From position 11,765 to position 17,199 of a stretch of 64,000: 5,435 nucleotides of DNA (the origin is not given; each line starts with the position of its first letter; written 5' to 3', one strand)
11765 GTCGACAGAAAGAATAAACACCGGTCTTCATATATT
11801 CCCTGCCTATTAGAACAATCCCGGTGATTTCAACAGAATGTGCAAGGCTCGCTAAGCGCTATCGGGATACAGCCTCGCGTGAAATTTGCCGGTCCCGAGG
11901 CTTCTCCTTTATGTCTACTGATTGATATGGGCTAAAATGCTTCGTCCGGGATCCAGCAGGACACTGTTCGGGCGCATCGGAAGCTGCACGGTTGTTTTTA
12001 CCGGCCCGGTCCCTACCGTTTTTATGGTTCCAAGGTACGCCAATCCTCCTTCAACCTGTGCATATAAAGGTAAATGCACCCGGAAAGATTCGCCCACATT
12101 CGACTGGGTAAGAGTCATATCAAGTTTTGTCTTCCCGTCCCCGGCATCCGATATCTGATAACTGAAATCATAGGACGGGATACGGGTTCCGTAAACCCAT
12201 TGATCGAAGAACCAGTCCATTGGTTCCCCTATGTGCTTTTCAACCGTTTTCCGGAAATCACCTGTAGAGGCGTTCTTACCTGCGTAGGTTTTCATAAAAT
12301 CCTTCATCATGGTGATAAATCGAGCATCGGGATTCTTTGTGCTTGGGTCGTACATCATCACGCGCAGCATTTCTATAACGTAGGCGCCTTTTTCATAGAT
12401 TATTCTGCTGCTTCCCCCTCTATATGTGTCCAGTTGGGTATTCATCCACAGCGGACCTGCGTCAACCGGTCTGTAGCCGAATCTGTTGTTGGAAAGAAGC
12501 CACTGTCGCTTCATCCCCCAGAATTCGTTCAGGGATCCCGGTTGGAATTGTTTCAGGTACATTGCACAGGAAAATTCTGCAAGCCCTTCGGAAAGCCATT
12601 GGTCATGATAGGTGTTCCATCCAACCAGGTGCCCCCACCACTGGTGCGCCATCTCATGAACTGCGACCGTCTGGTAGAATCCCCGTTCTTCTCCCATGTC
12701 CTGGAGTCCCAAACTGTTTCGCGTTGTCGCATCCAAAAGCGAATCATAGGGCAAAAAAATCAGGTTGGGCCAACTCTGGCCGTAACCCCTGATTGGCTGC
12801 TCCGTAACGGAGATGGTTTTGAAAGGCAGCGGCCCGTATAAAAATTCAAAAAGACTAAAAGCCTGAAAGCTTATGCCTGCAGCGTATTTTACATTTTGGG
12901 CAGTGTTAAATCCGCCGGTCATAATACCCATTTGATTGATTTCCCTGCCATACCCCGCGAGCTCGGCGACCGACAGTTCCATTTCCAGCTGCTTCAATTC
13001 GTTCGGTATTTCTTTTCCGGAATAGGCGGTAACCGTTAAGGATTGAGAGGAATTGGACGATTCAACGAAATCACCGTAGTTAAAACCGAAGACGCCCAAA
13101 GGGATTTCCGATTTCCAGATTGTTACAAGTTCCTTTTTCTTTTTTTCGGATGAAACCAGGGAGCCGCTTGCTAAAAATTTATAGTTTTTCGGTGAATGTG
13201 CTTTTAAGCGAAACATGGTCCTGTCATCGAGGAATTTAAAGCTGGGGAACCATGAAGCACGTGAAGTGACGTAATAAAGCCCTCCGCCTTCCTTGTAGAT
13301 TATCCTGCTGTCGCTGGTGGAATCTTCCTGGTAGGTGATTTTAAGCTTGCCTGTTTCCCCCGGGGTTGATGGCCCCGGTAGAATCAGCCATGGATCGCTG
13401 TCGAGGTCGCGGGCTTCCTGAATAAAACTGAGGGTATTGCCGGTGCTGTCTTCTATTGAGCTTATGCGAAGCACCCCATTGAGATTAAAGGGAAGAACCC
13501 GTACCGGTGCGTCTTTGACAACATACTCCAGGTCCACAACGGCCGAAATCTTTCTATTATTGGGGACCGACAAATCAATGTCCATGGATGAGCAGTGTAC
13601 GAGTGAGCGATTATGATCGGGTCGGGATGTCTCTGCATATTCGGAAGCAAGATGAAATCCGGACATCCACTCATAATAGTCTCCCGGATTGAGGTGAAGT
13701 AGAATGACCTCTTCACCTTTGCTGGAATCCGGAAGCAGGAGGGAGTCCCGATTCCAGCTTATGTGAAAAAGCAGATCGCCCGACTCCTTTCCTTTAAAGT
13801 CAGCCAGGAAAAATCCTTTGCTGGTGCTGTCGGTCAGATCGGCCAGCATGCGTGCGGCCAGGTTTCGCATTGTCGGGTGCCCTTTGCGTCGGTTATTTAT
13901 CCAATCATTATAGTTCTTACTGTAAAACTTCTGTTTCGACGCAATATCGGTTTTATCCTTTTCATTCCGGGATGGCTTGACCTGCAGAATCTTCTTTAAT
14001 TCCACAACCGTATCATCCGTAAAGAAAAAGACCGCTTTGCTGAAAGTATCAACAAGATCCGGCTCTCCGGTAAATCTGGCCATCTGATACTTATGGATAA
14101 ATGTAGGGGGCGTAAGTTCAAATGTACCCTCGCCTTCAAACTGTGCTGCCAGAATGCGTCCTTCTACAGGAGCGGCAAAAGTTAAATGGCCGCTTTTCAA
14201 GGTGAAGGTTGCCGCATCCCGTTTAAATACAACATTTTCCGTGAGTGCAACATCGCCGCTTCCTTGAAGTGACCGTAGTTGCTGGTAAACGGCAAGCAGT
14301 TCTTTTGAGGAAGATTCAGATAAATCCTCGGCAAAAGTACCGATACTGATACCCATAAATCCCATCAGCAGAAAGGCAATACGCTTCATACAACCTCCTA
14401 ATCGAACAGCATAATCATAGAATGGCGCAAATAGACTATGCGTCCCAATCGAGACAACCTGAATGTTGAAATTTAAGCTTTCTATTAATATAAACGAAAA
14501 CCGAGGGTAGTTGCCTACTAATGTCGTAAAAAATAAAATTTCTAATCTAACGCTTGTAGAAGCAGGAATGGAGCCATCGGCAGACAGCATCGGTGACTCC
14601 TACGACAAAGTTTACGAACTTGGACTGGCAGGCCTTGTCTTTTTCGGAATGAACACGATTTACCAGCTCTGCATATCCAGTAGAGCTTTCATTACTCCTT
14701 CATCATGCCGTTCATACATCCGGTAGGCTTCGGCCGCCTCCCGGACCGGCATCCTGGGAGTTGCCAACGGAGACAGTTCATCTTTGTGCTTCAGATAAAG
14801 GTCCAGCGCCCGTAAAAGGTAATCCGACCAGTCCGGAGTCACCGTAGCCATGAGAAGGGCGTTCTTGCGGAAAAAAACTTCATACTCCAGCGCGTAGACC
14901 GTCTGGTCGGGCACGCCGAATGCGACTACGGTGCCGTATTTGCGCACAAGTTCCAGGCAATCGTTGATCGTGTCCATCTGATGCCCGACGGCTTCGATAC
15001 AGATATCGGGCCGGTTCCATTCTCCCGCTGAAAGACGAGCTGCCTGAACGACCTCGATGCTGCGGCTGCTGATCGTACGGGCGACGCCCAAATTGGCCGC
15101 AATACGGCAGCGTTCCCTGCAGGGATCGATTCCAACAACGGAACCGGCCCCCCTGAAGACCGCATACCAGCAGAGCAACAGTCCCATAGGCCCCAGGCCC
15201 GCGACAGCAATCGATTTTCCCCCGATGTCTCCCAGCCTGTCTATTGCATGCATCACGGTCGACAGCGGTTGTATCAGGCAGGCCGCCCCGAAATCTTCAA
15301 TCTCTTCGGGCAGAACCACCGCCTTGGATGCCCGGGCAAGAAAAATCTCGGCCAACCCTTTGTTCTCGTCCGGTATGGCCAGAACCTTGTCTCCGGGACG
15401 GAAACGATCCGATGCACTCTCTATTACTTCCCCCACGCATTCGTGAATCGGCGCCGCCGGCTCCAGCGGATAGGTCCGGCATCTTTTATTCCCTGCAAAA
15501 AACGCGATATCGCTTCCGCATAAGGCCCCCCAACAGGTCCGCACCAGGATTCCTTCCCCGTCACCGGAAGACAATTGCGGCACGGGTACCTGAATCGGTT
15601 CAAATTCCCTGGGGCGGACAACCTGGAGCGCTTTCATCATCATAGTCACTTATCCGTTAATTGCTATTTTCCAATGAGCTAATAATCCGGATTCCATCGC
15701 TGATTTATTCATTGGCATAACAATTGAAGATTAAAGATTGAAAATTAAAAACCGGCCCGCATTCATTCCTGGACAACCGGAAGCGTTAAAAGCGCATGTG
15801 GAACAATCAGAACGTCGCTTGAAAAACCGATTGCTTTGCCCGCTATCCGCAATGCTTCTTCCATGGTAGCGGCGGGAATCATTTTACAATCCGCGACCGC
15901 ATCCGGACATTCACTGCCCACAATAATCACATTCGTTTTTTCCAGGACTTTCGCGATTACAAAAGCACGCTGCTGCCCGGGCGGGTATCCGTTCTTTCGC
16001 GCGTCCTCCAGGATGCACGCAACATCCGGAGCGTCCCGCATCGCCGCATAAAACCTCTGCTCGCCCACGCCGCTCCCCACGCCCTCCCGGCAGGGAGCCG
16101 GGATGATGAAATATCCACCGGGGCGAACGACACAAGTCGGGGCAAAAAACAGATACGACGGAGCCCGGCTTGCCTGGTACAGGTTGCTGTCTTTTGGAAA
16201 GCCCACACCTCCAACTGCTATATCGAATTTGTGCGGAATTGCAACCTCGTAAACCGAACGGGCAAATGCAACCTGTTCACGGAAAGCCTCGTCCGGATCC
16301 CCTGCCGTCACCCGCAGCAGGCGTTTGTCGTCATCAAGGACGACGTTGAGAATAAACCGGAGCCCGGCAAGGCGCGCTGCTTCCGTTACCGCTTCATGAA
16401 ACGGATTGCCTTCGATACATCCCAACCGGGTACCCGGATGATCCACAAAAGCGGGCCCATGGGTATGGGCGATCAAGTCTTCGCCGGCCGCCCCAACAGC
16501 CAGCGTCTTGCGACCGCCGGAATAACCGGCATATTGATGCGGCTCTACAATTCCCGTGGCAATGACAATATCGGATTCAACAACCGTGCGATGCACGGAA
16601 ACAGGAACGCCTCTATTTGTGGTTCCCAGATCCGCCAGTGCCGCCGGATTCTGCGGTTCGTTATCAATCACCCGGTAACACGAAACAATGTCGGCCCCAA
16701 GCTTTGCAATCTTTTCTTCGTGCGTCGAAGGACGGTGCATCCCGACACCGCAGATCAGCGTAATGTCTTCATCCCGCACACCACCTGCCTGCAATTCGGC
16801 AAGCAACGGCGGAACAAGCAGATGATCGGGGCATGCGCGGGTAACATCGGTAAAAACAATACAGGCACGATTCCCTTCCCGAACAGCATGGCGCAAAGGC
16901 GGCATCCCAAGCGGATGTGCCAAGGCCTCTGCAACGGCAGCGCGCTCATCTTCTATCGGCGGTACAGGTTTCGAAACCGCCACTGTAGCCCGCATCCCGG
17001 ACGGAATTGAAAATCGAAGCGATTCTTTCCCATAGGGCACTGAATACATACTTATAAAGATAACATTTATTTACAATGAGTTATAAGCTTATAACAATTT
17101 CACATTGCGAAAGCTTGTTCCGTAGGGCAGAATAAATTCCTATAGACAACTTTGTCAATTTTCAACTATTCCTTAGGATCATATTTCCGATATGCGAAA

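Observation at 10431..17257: Duplicated promoter-operator module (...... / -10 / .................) in front of the second Ldh_2 gene and the cupin-creatininase operon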

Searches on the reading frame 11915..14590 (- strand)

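Call 8: search_protein_families(library=pfam, proteins=[window:11915-14590:-])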
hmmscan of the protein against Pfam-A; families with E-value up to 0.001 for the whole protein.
window:11915-14590:- (891 aa): 1 family
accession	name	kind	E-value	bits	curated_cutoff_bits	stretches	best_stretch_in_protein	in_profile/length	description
PF01433.26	Peptidase_M1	-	6.8e-17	62.2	27.7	1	639-798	67-218/218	Peptidase family M1 domain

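Call 30: search_protein_families(library=ncbifam, proteins=[window:11915-14590:-], max_evalue=0.00001)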
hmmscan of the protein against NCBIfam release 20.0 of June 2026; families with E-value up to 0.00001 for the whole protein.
window:11915-14590:- (891 aa): 1 family
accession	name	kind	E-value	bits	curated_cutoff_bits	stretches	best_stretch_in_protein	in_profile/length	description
TIGR02412.1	pepN_strep_liv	equivalog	1.4e-11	43.5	591.2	1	640-845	288-481/832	aminopeptidase N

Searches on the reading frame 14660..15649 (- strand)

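Call 8: search_protein_families(library=pfam, proteins=[window:14660-15649:-])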
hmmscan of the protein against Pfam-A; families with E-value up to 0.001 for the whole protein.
window:14660-15649:- (329 aa): 3 families
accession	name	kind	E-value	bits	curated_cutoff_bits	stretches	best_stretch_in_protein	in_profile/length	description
PF00107.32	ADH_zinc_N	-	1.3e-13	51.4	31.8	1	154-275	1-118/129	Zinc-binding dehydrogenase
PF16912.11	Glu_dehyd_C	-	2e-07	31.2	34.9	1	123-313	4-202/211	Glucose dehydrogenase C-terminus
PF08240.17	ADH_N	-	2.2e-07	31.5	23.5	1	34-91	5-62/104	Alcohol dehydrogenase GroES-like domain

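Call 30: search_protein_families(library=ncbifam, proteins=[window:14660-15649:-], max_evalue=0.00001)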
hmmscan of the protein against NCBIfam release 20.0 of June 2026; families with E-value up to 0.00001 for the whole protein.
window:14660-15649:- (329 aa): 14 families
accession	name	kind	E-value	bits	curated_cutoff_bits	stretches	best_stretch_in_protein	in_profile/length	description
NF007375.0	PRK09880.1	equivalog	2.9e-22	78.9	469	1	94-249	121-270/344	L-idonate 5-dehydrogenase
NF041097.1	keto_inos_dh_IolM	equivalog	1.3e-20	73.4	450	1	116-309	177-374/389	scyllo-inosose 3-dehydrogenase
TIGR03366.1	HpnZ_proposed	hypoth_equivalog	5.7e-20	71.7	328.1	1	102-248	114-258/315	putative phosphonate catabolism associated alcohol dehydrogenase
NF003808.0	PRK05396.1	equivalog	1.2e-17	63.8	380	1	99-312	121-328/341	L-threonine 3-dehydrogenase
TIGR00692.1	tdh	equivalog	6.4e-17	61.6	458.35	1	99-309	119-325/340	L-threonine 3-dehydrogenase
NF007642.0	PRK10309.1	equivalog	1.3e-11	44.4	550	1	97-203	115-220/347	galactitol-1-phosphate 5-dehydrogenase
TIGR03451.1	mycoS_dep_FDH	equivalog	2e-11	43.3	512.9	1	143-312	176-346/358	S-(hydroxymethyl)mycothiol dehydrogenase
TIGR03989.1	Rxyl_3153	subfamily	1.7e-10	40.7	440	1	135-255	178-297/370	NDMA-dependent alcohol dehydrogenase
NF007489.0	PRK10083.1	equivalog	2.8e-09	36.4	376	0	96-326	114-337/339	Zn-dependent oxidoreductase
TIGR02824.1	quinone_pig3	subfamily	2.8e-09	36.4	296.8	1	60-269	51-262/325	putative NAD(P)H quinone oxidoreductase, PIG3 family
TIGR01202.1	bchC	equivalog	3.1e-09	36.4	291.25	1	25-311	19-295/308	chlorophyll synthesis pathway protein BchC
NF008024.0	PRK10754.1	subfamily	3.9e-08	32.7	348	1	76-278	72-270/327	NADPH:quinone reductase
NF006940.0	PRK09422.1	equivalog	6.7e-08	31.9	344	1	98-250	116-265/338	alcohol dehydrogenase AdhP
NF010344.0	PRK13771.1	subfamily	4e-06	26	349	0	23-92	18-85/334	putative alcohol dehydrogenase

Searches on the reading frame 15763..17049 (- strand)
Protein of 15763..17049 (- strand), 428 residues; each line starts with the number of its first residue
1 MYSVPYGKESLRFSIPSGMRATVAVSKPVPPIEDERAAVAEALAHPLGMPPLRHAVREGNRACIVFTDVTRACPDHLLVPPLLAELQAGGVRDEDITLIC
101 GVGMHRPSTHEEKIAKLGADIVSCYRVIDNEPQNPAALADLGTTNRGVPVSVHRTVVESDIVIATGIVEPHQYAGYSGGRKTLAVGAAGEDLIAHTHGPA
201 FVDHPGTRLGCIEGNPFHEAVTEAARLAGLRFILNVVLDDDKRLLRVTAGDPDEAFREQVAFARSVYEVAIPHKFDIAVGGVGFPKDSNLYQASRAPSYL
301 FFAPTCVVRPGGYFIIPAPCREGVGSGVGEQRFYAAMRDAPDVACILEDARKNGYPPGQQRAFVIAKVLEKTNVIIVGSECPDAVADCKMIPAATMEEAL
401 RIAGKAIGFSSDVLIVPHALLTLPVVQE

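Call 8: search_protein_families(library=pfam, proteins=[window:15763-17049:-])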
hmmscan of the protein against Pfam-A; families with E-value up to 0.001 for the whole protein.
window:15763-17049:- (428 aa): 3 families
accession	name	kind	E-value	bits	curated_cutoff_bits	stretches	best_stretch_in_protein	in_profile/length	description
PF09861.14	Lar_N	-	8.8e-60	201.8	23.3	1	6-207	1-201/204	Lactate racemase N-terminal domain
PF21113.2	LarA_C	-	3.2e-15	56.8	25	1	276-418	7-146/152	Lactate racemase C-terminal domain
PF04015.17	DUF362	-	0.0001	22.9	24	1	149-236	89-161/200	Domain of unknown function (DUF362)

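Call 30: search_protein_families(library=ncbifam, proteins=[window:15763-17049:-], max_evalue=0.00001)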
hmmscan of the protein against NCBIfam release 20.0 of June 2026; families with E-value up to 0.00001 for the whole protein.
window:15763-17049:- (428 aa): 5 families
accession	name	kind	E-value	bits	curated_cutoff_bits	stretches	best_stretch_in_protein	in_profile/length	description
NF052593.1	NPN_racem_MAR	equivalog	1.1e-107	360.2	500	1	3-426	2-415/415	nickel-dependent malate racemase, LarAH6 family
NF033504.2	Ni_dep_LarA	equivalog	2.5e-95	319.7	460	1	3-424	3-420/422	nickel-dependent lactate racemase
NF052595.1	NPN_LarAH5_MAR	equivalog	7.8e-93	311.7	462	1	3-425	2-414/415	nickel-dependent malate racemase, LarAH5 family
NF052525.1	NPN_LarAH10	equivalog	1.7e-84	284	540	1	2-425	3-426/426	NPN-dependent 2-hydroxyacid racemase, LarAH10 family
NF052592.1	LarAH_14_15_16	equivalog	5.3e-25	87.8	740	1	10-203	20-216/520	NPN-dependent hydroxyacid isomerase, LarAH14/15/16 family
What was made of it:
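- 14660..17049 (-): LarA-like nickel-pincer racemase/epimerase homologue and Zn-dependent dehydrogenase, divergent from the cupin operon. Pfam and NCBIfam (calls 8, 30).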
